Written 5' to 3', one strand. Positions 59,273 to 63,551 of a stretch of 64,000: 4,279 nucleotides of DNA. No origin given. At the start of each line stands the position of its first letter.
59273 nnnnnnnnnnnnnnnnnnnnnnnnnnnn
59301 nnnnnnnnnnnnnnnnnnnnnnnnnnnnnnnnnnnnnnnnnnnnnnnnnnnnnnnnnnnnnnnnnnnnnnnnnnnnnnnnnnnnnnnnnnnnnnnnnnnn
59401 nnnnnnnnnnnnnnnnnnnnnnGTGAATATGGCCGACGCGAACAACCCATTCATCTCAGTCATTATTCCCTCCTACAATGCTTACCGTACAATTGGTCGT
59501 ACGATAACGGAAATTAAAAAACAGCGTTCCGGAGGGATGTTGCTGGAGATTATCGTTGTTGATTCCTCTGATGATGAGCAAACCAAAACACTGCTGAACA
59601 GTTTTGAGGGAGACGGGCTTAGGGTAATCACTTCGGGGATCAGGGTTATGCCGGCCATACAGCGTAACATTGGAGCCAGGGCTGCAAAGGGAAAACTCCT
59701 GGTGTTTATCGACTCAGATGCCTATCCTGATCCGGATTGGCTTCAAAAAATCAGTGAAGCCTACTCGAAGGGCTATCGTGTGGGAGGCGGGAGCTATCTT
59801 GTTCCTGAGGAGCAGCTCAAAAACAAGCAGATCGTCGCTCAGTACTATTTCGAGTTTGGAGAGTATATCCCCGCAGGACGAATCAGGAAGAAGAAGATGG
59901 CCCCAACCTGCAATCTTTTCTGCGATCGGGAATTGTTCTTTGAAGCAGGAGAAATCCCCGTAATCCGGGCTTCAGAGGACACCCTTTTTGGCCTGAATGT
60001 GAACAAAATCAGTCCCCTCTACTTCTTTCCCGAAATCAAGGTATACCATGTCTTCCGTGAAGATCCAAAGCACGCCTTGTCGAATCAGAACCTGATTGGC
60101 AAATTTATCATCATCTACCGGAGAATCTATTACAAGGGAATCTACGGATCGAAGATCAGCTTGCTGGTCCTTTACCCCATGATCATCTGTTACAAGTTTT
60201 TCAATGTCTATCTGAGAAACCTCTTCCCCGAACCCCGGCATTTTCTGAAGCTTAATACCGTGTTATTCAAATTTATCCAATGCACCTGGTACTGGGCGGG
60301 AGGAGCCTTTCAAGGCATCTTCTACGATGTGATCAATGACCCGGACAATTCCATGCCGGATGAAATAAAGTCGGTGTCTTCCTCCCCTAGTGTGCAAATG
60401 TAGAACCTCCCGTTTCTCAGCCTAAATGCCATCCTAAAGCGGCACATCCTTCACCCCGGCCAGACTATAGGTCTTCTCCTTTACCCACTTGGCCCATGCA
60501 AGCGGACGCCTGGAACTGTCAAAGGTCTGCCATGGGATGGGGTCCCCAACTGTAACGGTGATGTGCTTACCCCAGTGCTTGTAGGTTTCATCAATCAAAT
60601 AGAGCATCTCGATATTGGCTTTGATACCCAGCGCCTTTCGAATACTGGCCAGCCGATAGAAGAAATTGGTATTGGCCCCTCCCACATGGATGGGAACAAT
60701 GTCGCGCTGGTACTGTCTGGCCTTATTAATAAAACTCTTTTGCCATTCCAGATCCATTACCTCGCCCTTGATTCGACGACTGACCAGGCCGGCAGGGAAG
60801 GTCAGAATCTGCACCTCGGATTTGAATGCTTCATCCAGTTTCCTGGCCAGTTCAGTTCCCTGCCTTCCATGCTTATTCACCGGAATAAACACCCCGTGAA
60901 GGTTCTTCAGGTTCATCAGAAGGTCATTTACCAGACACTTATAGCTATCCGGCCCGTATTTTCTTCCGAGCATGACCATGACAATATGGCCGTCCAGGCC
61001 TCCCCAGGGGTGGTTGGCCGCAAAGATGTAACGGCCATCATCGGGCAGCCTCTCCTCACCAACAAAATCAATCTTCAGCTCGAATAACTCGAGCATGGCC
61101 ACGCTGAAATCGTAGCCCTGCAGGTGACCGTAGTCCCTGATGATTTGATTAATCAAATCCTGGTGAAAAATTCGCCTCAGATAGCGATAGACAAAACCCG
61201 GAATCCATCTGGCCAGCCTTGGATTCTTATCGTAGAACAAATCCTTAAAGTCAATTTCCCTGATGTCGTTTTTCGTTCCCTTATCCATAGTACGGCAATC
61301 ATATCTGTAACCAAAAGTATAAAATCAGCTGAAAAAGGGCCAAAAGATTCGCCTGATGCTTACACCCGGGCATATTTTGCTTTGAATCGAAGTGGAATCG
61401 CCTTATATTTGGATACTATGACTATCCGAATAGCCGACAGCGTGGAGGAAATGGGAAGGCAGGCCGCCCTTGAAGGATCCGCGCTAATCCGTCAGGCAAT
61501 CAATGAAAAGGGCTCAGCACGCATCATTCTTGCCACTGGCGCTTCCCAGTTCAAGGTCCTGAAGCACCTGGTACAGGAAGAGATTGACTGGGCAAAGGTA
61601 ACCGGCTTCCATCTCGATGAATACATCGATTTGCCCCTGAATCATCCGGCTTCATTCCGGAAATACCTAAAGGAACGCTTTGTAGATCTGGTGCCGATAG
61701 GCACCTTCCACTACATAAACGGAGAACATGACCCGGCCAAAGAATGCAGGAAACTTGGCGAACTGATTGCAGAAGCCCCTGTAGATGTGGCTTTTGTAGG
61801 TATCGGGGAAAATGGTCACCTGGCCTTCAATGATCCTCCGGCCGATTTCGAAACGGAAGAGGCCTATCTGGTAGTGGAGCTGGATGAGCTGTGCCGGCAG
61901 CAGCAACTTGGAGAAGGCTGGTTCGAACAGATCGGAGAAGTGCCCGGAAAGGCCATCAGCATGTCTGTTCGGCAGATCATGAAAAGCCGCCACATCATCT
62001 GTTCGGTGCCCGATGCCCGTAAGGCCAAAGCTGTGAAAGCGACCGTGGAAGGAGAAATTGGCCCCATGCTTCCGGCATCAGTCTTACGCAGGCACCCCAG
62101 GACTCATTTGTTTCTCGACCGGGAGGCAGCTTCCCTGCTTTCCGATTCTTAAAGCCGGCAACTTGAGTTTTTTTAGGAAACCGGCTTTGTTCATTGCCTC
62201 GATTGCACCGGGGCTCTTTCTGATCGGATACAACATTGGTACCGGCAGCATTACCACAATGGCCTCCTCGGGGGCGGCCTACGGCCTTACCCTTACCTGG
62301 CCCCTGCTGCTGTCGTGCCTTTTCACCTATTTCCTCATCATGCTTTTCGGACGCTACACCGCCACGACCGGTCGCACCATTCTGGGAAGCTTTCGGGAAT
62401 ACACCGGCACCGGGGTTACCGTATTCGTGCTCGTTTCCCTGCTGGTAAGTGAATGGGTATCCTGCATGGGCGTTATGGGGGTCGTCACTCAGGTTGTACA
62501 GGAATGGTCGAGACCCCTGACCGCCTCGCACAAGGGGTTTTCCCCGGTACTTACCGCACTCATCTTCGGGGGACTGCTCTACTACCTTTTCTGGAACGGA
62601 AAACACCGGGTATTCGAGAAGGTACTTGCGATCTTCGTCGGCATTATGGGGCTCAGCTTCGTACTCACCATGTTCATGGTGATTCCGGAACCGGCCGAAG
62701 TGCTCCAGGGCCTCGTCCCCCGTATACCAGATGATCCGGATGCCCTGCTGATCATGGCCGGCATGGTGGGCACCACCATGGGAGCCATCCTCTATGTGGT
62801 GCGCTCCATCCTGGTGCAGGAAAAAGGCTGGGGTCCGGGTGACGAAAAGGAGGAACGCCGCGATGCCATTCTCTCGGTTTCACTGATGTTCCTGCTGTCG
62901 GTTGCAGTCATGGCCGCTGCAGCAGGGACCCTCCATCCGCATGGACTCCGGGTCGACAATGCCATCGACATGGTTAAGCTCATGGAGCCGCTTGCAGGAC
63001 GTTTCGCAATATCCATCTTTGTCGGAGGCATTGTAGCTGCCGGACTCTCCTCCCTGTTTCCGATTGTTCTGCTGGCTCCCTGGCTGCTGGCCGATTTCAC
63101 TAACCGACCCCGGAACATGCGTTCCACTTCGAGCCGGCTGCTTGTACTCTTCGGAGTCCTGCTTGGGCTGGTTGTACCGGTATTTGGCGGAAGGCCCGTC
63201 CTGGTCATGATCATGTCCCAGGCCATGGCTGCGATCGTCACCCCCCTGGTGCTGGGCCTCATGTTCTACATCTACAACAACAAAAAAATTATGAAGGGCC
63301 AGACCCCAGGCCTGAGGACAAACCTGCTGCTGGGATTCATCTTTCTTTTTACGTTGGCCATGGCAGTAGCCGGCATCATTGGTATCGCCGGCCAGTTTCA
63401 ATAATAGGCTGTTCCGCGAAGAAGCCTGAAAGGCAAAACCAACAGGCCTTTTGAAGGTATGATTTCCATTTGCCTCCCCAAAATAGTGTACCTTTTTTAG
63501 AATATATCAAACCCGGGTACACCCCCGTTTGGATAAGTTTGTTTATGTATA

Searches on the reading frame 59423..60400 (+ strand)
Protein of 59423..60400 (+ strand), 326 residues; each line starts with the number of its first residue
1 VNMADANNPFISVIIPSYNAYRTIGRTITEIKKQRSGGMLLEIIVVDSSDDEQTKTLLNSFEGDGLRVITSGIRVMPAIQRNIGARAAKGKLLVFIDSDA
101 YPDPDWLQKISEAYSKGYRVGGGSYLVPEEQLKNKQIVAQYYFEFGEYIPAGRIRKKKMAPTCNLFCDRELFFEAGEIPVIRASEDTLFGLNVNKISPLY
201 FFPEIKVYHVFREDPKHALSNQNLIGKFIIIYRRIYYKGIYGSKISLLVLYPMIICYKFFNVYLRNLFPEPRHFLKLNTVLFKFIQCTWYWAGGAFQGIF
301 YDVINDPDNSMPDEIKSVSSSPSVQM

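Call 25: search_protein_families(library=pfam, proteins=[window:59423-60400:+], max_evalue=0.001)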
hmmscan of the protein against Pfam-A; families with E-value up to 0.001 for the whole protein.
window:59423-60400:+ (326 aa): 3 families
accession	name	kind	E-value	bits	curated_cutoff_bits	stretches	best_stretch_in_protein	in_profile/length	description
PF00535.33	Glycos_transf_2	-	4.4e-25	89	23.3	1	12-136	1-127/168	Glycosyl transferase family 2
PF13641.12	Glyco_tranf_2_3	-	5.5e-08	33.5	27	1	11-124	3-122/230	Glycosyltransferase like family 2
PF10111.15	Glyco_tranf_2_2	-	8.3e-07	29.2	27.3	1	12-117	1-110/276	Glycosyltransferase like family 2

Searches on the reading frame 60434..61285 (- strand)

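Call 25: search_protein_families(library=pfam, proteins=[window:60434-61285:-], max_evalue=0.001)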
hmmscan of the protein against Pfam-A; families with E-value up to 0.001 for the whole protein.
window:60434-61285:- (283 aa): 2 families
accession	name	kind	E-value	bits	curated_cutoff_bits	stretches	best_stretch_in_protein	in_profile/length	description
PF19576.4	Acyltransf_2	-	2.5e-75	253.2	27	1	18-277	4-261/266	Acyltransferase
PF01553.26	Acyltransferase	-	4.6e-08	33.4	23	1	71-200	1-130/132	Acyltransferase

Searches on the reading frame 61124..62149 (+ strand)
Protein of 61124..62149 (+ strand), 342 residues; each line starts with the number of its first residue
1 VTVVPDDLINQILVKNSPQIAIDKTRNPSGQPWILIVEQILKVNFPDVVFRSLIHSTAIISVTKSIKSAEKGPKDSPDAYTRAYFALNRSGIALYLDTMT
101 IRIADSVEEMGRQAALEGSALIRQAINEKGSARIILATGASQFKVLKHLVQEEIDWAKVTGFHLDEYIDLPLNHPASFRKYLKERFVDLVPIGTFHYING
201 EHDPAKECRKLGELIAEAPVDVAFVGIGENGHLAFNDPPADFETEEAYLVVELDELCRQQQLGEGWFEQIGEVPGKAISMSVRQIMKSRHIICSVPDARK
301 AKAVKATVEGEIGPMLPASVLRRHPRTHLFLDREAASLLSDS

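Call 25: search_protein_families(library=pfam, proteins=[window:61124-62149:+], max_evalue=0.001)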
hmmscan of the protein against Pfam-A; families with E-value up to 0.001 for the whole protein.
window:61124-62149:+ (342 aa): 1 family
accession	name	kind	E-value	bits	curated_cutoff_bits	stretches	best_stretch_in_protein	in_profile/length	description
PF01182.26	Glucosamine_iso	-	1.6e-19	71.1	27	1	107-325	3-221/225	Glucosamine-6-phosphate isomerases/6-phosphogluconolactonase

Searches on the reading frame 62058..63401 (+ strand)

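Call 25: search_protein_families(library=pfam, proteins=[window:62058-63401:+], max_evalue=0.001)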
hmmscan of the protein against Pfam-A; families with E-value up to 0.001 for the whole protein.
window:62058-63401:+ (448 aa): 1 family
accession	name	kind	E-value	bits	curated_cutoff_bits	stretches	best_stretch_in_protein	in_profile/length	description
PF01566.24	Nramp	-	8.5e-57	193.3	29.8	1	65-414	1-352/357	Natural resistance-associated macrophage protein-like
